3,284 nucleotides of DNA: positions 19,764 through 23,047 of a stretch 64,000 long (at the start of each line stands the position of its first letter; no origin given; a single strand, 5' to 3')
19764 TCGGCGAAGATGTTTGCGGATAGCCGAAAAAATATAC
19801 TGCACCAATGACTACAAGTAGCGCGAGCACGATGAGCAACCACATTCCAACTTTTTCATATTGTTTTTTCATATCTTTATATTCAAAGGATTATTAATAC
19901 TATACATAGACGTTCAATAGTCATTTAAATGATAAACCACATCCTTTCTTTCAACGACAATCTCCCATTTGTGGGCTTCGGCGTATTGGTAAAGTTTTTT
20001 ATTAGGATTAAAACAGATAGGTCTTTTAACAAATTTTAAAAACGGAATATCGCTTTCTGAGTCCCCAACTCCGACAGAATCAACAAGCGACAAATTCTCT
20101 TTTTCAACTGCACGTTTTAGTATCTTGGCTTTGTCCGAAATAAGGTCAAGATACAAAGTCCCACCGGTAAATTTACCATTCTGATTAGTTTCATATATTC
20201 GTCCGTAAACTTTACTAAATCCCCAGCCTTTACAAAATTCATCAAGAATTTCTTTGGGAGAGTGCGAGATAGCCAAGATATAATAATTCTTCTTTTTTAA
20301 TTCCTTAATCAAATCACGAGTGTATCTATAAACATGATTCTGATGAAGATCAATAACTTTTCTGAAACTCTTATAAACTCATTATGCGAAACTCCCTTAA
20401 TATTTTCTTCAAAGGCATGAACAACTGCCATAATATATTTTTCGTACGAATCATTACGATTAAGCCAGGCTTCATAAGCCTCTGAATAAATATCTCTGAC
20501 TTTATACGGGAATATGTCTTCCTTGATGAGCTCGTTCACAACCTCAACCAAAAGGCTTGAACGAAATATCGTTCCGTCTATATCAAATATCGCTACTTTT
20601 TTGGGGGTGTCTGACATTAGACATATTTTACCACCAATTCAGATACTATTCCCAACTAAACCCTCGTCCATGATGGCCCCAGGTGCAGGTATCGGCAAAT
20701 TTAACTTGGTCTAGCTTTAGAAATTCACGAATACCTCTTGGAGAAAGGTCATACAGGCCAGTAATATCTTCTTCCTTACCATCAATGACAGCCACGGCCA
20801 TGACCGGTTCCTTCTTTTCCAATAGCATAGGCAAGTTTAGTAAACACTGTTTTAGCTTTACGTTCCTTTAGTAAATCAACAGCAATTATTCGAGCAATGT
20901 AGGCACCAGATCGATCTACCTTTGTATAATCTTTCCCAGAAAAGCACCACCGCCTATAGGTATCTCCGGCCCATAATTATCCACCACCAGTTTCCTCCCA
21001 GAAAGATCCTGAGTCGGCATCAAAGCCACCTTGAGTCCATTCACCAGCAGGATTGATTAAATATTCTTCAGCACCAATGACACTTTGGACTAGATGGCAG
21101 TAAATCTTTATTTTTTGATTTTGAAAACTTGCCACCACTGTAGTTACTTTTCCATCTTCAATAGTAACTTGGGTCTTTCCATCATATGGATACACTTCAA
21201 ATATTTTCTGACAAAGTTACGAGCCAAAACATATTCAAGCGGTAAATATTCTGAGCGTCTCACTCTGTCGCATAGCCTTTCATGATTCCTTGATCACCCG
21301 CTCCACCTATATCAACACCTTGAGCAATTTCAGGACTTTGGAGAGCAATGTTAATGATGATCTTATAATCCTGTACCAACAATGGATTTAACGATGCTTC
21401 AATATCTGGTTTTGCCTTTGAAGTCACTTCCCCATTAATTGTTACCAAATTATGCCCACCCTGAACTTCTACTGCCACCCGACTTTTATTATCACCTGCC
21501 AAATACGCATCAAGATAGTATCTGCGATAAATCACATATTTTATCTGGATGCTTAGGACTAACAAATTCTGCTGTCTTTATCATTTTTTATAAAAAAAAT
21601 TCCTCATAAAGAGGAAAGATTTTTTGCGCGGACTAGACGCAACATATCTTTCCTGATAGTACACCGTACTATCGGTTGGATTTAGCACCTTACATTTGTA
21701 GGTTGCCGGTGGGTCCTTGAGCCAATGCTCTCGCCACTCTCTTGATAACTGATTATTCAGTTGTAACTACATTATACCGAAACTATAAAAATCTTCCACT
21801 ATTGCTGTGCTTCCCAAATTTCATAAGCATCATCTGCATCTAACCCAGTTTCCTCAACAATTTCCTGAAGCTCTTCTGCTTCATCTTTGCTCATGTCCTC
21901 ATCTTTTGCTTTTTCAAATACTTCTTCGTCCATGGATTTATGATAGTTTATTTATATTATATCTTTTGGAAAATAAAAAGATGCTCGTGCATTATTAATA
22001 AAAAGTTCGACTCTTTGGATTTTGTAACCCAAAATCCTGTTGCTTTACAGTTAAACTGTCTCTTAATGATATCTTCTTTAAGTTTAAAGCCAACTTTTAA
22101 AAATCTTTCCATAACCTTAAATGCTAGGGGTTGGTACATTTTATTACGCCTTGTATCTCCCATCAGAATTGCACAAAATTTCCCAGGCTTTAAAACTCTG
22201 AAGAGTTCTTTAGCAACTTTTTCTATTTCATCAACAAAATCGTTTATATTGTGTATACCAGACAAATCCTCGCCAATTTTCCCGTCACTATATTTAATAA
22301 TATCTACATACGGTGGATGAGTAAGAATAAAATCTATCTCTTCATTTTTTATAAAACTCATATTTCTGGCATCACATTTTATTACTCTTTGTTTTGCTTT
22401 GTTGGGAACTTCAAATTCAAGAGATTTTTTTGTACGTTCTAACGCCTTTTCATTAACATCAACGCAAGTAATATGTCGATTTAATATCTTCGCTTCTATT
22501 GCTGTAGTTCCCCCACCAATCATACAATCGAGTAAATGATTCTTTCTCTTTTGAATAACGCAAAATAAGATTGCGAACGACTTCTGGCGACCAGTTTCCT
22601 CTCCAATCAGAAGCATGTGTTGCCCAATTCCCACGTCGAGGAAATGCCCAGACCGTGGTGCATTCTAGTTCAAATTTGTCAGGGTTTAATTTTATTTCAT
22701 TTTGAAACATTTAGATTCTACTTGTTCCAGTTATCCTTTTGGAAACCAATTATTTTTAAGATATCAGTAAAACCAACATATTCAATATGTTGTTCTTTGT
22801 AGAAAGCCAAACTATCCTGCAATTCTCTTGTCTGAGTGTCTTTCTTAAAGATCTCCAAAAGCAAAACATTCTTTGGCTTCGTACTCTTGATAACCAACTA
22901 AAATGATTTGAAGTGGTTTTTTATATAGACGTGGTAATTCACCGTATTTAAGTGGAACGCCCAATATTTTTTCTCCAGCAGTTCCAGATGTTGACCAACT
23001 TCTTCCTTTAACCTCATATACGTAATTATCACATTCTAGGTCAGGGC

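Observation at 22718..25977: Tightly coupled Dam-MTase / GmrSD-like / small PD-(D/E)xK nuclease operon - a possible composite defence system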

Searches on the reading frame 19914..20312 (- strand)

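Call 55: search_protein_families(library=pfam, proteins=[window:19914-20312:-], max_evalue=0.001)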
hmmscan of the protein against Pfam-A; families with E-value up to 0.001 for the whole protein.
window:19914-20312:- (132 aa): 1 family
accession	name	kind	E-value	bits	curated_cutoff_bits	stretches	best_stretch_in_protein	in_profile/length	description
PF12710.13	HAD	-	7.1e-09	36.8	27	1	2-93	94-189/189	haloacid dehalogenase-like hydrolase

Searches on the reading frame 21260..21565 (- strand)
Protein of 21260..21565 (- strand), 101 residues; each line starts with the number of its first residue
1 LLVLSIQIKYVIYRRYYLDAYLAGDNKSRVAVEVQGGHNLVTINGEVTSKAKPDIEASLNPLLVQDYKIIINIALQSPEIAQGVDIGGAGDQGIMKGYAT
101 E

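Call 55: search_protein_families(library=pfam, proteins=[window:21260-21565:-], max_evalue=0.001)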
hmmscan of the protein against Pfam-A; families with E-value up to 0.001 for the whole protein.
window:21260-21565:- (101 aa): 2 families
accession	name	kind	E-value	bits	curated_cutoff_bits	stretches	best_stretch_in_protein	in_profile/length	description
PF00438.25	S-AdoMet_synt_N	-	1.4e-06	29.2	33.1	1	18-58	26-66/99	S-adenosylmethionine synthetase, N-terminal domain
PF02772.21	S-AdoMet_synt_M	-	0.0004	20.9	29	0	88-101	3-16/120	S-adenosylmethionine synthetase, central domain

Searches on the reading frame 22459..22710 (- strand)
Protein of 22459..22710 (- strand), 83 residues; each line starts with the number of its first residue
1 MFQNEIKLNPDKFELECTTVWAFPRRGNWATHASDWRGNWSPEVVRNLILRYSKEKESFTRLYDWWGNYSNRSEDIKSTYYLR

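Call 3: search_protein_families(library=pfam, proteins=[window:22459-22710:-], max_evalue=0.1)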
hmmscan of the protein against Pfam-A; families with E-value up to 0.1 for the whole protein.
window:22459-22710:- (83 aa): 0 families

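Call 4: search_protein_families(library=padloc, proteins=[window:22459-22710:-], max_evalue=0.1)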
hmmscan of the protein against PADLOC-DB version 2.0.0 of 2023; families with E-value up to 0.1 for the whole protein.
window:22459-22710:- (83 aa): 2 families
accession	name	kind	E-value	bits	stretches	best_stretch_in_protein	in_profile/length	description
PDLC03376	MTase_II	-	2.5e-20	71.4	1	6-57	7-58/249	Type II methyltransferase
PDLC03351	MTase_II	-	0.00029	18.1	1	17-57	108-148/348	Type II methyltransferase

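Call 5: search_protein_families(library=ncbifam, proteins=[window:22459-22710:-], max_evalue=0.1)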
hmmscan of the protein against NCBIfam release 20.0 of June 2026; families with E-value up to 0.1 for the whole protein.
window:22459-22710:- (83 aa): 0 families

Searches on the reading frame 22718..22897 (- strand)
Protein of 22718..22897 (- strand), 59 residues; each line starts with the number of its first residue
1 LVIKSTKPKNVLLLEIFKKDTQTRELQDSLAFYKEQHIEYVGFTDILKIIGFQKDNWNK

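Call 3: search_protein_families(library=pfam, proteins=[window:22718-22897:-], max_evalue=0.1)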
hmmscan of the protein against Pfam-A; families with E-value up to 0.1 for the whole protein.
window:22718-22897:- (59 aa): 1 family
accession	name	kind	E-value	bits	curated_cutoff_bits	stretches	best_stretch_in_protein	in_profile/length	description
PF16887.10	DUF5081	-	0.021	14.4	27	1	8-49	161-200/231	Domain of unknown function (DUF5081)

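Call 4: search_protein_families(library=padloc, proteins=[window:22718-22897:-], max_evalue=0.1)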
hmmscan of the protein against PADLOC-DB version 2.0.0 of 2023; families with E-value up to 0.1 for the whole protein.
window:22718-22897:- (59 aa): 1 family
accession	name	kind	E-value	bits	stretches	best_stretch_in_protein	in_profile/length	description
PDLC03457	REase_II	-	0.016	12.9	1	24-48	210-234/238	Type II restriction enzyme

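Call 5: search_protein_families(library=ncbifam, proteins=[window:22718-22897:-], max_evalue=0.1)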
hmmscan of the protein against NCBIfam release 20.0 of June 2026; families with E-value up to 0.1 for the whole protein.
window:22718-22897:- (59 aa): 0 families
